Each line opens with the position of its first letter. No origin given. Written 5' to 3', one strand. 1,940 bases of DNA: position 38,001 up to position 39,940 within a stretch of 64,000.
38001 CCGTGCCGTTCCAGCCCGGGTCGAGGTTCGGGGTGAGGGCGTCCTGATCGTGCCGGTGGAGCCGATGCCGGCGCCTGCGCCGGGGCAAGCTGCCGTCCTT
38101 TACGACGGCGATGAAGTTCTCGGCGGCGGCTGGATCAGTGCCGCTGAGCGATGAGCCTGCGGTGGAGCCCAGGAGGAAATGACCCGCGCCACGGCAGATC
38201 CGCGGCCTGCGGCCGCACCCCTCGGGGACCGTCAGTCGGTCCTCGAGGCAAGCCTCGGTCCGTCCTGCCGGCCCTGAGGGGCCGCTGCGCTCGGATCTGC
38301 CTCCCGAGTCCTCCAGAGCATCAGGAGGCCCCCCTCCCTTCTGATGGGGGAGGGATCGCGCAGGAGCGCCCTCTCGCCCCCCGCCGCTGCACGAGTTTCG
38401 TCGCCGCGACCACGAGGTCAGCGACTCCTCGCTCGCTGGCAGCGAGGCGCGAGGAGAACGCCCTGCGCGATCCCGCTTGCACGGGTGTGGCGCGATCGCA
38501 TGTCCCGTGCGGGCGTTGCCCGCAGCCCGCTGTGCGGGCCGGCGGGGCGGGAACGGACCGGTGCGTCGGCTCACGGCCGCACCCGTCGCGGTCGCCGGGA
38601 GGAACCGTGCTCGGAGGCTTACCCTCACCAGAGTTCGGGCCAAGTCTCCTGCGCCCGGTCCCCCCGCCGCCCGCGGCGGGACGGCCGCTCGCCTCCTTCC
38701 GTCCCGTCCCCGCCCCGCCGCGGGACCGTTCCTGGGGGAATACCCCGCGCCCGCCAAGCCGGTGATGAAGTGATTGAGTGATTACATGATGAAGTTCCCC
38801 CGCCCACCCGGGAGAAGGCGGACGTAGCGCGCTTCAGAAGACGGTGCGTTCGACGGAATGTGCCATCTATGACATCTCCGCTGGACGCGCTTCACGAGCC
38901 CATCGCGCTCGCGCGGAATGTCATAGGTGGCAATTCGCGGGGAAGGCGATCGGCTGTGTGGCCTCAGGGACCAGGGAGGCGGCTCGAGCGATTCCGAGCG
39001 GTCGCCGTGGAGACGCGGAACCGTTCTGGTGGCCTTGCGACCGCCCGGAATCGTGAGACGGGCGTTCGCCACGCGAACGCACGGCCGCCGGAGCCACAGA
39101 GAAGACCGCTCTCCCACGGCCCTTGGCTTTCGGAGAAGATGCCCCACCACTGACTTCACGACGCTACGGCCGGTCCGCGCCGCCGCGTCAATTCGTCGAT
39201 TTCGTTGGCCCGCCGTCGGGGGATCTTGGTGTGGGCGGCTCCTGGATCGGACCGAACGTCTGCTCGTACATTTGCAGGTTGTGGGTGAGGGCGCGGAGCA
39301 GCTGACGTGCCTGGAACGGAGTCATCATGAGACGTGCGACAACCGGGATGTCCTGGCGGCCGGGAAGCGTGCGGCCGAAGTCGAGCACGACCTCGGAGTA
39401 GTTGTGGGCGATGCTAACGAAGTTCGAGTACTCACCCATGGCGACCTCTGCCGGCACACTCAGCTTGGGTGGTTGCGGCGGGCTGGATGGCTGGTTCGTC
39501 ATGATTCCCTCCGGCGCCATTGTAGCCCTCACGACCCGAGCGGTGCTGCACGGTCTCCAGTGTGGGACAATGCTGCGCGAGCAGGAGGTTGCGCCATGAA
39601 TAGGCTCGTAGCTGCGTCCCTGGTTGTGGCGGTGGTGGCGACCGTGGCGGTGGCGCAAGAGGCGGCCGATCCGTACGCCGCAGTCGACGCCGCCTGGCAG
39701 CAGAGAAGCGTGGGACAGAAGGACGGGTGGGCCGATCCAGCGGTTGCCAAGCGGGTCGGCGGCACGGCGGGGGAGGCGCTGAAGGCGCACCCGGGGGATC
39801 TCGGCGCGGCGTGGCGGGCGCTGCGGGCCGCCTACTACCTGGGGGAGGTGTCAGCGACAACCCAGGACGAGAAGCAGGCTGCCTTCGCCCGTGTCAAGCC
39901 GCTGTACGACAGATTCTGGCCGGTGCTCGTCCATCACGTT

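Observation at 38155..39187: One kilobase of hairpin-dense, non-coding, very GC-rich sequence between two convergent gene ends: candidate large structured RNA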

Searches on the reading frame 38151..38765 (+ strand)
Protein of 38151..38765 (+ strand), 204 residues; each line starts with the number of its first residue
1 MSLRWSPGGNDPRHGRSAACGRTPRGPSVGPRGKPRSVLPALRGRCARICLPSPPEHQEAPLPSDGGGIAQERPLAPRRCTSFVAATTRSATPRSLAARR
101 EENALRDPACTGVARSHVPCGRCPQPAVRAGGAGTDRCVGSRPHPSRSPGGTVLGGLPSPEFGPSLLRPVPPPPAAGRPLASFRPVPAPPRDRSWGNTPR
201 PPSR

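Call 9: search_protein_families(library=pfam, proteins=[window:38151-38765:+], max_evalue=1)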
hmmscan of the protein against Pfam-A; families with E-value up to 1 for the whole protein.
window:38151-38765:+ (204 aa): 0 families

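Call 33: find_homologous_proteins(query=window:38151-38765:+, max_evalue=0.1)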
Query window:38151-38765:+ (204 aa): 9 proteins with E <= 0.1 among 5784 candidates.
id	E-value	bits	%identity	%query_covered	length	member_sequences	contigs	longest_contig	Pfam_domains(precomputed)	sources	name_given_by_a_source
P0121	1.2e-125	436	100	100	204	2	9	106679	-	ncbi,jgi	-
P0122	2.0e-60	223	70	93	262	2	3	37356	-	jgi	-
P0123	7.5e-52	195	78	67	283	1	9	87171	-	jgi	jgi:hypothetical protein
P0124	3.7e-48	183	68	75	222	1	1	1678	-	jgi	-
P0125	6.4e-37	146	67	67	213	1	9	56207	-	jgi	-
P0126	3.4e-28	117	73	46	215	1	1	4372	-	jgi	jgi:hypothetical protein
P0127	1.7e-22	99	56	58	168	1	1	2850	-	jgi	-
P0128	2.8e-14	72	76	27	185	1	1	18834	-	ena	-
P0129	9.5e-14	70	85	25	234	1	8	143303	-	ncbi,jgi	-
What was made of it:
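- Gene callers predicted a 204-aa ORF here, and it has 'homologues' (call 33).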

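Call 35: find_encoding_contigs(protein=P0122, flank=6000, max_places=6)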
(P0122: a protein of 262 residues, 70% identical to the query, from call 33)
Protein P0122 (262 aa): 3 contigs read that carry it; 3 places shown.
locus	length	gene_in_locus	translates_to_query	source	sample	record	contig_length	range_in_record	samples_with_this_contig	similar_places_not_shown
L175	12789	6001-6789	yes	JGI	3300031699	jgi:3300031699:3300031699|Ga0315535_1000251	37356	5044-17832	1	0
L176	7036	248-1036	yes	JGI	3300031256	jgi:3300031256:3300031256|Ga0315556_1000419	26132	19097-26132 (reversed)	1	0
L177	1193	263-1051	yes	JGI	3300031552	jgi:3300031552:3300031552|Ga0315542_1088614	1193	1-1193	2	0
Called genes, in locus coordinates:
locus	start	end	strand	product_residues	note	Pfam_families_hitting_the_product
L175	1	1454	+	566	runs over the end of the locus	PF02770:Acyl-CoA_dh_M, PF00441:Acyl-CoA_dh_1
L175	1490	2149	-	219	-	-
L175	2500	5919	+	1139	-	PF00004:AAA, PF22667:Lon_lid, PF05362:Lon_C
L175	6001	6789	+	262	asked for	-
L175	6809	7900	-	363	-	PF00437:T2SSE, PF13191:AAA_16 (weak)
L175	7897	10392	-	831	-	PF02985:HEAT (faint), PF13513:HEAT_EZ (faint), PF13401:AAA_22 (faint), PF13646:HEAT_2, PF03130:HEAT_PBS (weak), PF00437:T2SSE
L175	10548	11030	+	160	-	-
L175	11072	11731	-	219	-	PF00702:Hydrolase, PF12710:HAD (weak), PF13419:HAD_2, PF13242:Hydrolase_like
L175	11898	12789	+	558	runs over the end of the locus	PF00485:PRK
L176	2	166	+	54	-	?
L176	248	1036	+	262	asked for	-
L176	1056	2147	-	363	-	PF00437:T2SSE, PF13191:AAA_16 (weak)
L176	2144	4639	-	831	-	PF02985:HEAT (faint), PF13513:HEAT_EZ (faint), PF13401:AAA_22 (faint), PF13646:HEAT_2, PF03130:HEAT_PBS (weak), PF00437:T2SSE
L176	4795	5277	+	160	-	-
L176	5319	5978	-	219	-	PF00702:Hydrolase, PF12710:HAD (weak), PF13419:HAD_2, PF13242:Hydrolase_like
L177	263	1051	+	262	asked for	-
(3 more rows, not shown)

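Call 36: find_encoding_contigs(protein=P0123, flank=6000, max_places=6)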
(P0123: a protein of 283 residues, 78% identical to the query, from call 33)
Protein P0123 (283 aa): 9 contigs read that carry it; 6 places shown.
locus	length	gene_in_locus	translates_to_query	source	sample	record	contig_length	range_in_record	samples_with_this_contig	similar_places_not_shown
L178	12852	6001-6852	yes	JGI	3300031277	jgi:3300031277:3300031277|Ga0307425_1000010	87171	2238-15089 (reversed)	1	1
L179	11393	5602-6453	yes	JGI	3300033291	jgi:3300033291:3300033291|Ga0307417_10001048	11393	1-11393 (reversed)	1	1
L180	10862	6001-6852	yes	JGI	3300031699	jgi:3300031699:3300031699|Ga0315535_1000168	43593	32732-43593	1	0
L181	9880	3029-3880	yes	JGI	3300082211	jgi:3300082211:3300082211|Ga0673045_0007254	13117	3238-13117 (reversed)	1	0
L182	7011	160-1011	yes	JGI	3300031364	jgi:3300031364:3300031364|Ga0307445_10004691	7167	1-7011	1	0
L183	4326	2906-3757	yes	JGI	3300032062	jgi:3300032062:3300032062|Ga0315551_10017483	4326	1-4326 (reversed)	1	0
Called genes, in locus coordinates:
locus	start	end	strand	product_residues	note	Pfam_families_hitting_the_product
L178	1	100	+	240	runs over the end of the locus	PF05742:TANGO2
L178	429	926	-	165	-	-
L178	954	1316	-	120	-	-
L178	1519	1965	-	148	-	PF07504:FTP (faint)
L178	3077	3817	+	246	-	PF01695:IstB_IS21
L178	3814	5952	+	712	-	PF08486:SpoIID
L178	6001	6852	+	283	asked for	-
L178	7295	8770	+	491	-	PF00291:PALP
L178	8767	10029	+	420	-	PF01546:Peptidase_M20, PF07687:M20_dimer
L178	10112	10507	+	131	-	PF13366:PDDEXK_3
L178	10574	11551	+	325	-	PF02729:OTCace_N, PF00185:OTCace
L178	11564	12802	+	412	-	PF00291:PALP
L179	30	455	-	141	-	-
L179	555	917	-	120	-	-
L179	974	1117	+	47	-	-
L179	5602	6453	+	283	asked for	-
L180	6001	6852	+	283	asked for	-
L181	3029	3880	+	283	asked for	-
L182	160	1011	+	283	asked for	-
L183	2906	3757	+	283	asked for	-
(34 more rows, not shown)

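Call 37: find_encoding_contigs(protein=P0129, flank=6000, max_places=6)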
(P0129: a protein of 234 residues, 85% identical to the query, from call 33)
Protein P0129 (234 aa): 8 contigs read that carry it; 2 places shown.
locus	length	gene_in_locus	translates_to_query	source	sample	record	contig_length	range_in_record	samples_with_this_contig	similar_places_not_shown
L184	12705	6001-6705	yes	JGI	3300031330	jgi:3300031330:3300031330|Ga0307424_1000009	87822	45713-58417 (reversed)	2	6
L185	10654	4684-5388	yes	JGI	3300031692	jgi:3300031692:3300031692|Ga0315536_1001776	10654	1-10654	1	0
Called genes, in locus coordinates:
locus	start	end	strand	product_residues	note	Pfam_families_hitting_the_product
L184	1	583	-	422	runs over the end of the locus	-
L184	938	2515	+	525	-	PF05496:RuvB_N (faint), PF13191:AAA_16 (weak), PF13177:DNA_pol3_delta2, PF00004:AAA, PF13401:AAA_22 (weak), PF22608:DNAX_ATPase_lid, PF12169:DNA_pol3_gamma3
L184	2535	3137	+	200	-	PF21176:RecR_HhH, PF01751:Toprim, PF13662:Toprim_4, PF21175:RecR_C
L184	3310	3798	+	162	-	PF03259:Robl_LC7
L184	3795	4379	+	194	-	PF00025:Arf (weak)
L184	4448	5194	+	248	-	PF00483:NTP_transferase, PF01128:IspD, PF12804:NTP_transf_3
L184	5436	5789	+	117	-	PF04608:PgpA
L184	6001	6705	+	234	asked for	-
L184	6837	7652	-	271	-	PF00378:ECH_1, PF16113:ECH_2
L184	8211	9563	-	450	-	-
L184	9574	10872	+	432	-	PF13439:Glyco_transf_4, PF20706:GT4-conflict, PF00534:Glycos_transf_1, PF13692:Glyco_trans_1_4, PF13524:Glyco_trans_1_2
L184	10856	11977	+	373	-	PF13439:Glyco_transf_4, PF20706:GT4-conflict, PF00534:Glycos_transf_1, PF13692:Glyco_trans_1_4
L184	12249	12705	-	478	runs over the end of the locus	PF13727:CoA_binding_3, PF02629:CoA_binding (weak), PF17836:PglD_N (faint), PF02397:Bac_transf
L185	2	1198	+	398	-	?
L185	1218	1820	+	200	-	PF21176:RecR_HhH, PF01751:Toprim, PF13662:Toprim_4, PF21175:RecR_C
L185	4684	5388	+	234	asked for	-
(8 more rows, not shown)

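Call 43: find_encoding_contigs(protein=P0125, flank=6000, max_places=6)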
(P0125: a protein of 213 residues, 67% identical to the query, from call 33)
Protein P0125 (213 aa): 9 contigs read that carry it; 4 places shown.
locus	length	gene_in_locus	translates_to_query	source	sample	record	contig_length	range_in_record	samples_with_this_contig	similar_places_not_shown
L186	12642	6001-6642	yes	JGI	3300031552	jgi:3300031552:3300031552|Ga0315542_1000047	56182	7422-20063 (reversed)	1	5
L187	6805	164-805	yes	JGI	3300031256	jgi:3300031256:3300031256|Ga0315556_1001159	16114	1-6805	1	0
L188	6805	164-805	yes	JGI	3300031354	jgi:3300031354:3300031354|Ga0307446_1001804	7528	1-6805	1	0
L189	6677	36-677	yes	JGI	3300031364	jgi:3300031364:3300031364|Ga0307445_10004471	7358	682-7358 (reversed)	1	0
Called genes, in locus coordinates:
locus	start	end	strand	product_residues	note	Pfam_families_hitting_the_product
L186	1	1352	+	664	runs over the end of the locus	PF11992:TgpA_N, PF01841:Transglut_core, PF13559:DUF4129 (weak)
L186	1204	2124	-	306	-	PF14378:PAP2_3, PF01569:PAP2, PF14360:PAP2_C (weak)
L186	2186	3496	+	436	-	PF25145:NfeD1b_N, PF00574:CLP_protease, PF24961:NfeD_membrane, PF01957:NfeD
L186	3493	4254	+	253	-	PF01145:Band_7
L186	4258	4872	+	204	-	PF05036:SPOR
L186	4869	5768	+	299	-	PF16881:LIAS_N (faint), PF04055:Radical_SAM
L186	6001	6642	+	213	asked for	-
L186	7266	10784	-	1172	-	PF02463:SMC_N, PF13175:AAA_15, PF13476:AAA_23, PF13304:AAA_21 (weak)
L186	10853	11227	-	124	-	PF01242:PTPS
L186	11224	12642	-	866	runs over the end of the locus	PF19864:Radical_SAM_N2, PF04055:Radical_SAM, PF10105:DUF2344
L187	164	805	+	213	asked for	-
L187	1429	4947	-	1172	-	PF02463:SMC_N, PF13175:AAA_15, PF13476:AAA_23, PF13304:AAA_21 (weak)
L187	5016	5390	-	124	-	PF01242:PTPS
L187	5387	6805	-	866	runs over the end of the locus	PF19864:Radical_SAM_N2, PF04055:Radical_SAM, PF10105:DUF2344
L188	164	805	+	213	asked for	-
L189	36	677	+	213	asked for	-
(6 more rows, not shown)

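Call 44: find_encoding_contigs(protein=P0128, flank=6000, max_places=4)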
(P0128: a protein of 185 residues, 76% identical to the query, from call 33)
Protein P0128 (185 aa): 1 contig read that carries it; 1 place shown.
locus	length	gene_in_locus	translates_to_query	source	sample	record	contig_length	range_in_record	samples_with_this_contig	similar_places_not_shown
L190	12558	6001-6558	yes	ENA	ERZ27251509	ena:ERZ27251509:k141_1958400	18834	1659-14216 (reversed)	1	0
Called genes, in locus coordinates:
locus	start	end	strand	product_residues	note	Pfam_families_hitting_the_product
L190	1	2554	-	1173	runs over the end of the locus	PF02463:SMC_N, PF13175:AAA_15, PF13304:AAA_21 (weak), PF13476:AAA_23, PF13555:AAA_29 (faint), PF13304:AAA_21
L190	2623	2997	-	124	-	PF01242:PTPS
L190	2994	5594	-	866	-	PF19864:Radical_SAM_N2, PF04055:Radical_SAM, PF10105:DUF2344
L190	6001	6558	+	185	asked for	-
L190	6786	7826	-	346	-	PF00072:Response_reg, PF13487:HD_5, PF01966:HD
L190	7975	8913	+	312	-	PF00551:Formyl_trans_N, PF02911:Formyl_trans_C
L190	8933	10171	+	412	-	PF01029:NusB, PF01189:Methyltr_RsmB-F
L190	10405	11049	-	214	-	PF00753:Lactamase_B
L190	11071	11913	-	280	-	PF01048:PNP_UDP_1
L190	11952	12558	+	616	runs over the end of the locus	-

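Call 45: find_encoding_contigs(protein=P0127, flank=6000, max_places=4)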
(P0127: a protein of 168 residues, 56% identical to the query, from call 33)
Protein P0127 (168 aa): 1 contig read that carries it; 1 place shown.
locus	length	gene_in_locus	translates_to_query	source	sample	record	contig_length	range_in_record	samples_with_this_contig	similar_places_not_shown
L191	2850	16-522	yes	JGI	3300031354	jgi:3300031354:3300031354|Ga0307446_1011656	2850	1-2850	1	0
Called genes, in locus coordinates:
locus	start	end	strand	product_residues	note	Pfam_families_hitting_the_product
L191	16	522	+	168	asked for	-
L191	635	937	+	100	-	-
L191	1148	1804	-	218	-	-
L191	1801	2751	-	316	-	-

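Call 48: list_cluster_members(proteins=[P0121, P0129, P0001])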
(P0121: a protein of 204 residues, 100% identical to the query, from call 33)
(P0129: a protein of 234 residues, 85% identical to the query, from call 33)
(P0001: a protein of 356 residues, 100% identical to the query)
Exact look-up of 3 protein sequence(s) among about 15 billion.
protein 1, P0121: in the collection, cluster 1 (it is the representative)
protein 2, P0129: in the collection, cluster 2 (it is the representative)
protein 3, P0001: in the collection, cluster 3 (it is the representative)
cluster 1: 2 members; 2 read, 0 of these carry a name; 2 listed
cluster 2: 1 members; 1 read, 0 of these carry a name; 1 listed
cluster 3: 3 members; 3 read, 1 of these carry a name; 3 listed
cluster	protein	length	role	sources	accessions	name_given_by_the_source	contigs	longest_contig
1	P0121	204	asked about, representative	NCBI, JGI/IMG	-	-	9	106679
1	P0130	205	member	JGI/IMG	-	-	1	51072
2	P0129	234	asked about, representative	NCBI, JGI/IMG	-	-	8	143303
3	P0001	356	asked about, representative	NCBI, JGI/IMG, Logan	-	-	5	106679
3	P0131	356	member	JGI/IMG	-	tRNA-uridine 2-sulfurtransferase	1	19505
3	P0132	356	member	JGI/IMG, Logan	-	-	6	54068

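Call 69: search_protein_representatives(protein=window:38151-38765:+)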
Query: 204 residues. Proteins with E-value up to 0.001 (for the whole library): 15; up to 1e-10: 12; up to 1e-30: 5. The best 15 are listed.
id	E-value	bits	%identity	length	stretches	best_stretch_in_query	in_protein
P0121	3.8e-126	436.2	100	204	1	1-204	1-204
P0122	6.2e-61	222.9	70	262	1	10-202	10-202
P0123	2.4e-52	194.8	67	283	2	15-186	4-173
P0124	1.2e-48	182.7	70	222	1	15-184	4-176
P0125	2.1e-37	146.0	68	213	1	7-143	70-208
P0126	1.1e-28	117.4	66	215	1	73-191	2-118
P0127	5.3e-23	98.8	58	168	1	83-202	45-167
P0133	3.5e-16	76.5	41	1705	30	9-35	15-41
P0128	9.0e-15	71.9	64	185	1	126-199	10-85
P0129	3.0e-14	70.2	54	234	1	73-199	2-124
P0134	1.5e-12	64.6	47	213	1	25-202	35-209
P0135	1.3e-11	61.6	51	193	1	107-196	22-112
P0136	5.0e-10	56.4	43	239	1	22-198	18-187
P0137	7.8e-10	55.7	71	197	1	145-195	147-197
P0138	9.8e-04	35.8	28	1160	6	16-68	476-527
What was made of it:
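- An exhaustive phmmer search over 1.84 billion representative proteins finds only 15 hits (call 69).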

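Call 71: find_encoding_contigs(protein=P0136, flank=6000, max_places=4)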
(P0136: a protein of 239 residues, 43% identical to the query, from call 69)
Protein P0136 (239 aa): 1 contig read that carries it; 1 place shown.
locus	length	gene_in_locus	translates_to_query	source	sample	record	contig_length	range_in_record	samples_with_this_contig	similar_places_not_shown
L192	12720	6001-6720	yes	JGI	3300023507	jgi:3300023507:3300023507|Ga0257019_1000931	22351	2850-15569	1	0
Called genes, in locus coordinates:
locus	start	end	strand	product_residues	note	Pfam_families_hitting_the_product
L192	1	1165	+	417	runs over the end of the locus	PF00994:MoCF_biosynth, PF18146:CinA_KH, PF02464:CinA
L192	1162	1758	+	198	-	PF02834:LigT_PEase, PF13563:2_5_RNA_ligase2, PF02834:LigT_PEase (weak)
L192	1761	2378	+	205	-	PF02660:G3P_acyltransf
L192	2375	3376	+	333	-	PF01210:NAD_Gly3P_dh_N, PF02558:ApbA (weak), PF03446:NAD_binding_2 (weak), PF03807:F420_oxidored (weak), PF07479:NAD_Gly3P_dh_C, PF20618:GPD_NAD_C_bact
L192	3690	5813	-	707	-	PF03190:Thioredox_DsbH, PF13899:Thioredoxin_7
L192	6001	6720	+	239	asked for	-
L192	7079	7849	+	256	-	PF01479:S4, PF00849:PseudoU_synth_2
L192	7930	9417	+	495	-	PF01336:tRNA_anti-codon, PF00152:tRNA-synt_2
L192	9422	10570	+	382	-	PF12704:MacB_PCD, PF02687:FtsX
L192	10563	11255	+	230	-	PF00005:ABC_tran, PF13304:AAA_21 (faint), PF02463:SMC_N (weak)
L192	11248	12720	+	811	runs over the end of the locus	PF02861:Clp_N, PF13191:AAA_16 (weak), PF00004:AAA, PF17871:AAA_lid_9, PF07724:AAA_2, PF00004:AAA, PF07728:AAA_5, PF10431:ClpB_D2-small, +6 more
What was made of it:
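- Some copies are antisense to both neighbours or lie in divergent promoter regions (L190, L192; calls 44, 71).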

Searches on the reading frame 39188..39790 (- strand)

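Call 9: search_protein_families(library=pfam, proteins=[window:39188-39790:-], max_evalue=1)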
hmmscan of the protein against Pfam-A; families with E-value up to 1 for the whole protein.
window:39188-39790:- (200 aa): 1 family
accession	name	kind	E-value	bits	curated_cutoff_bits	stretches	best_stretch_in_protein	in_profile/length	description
PF11950.13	DUF3467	-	6.2e-18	65.1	25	1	103-183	10-91/92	Protein of unknown function (DUF3467)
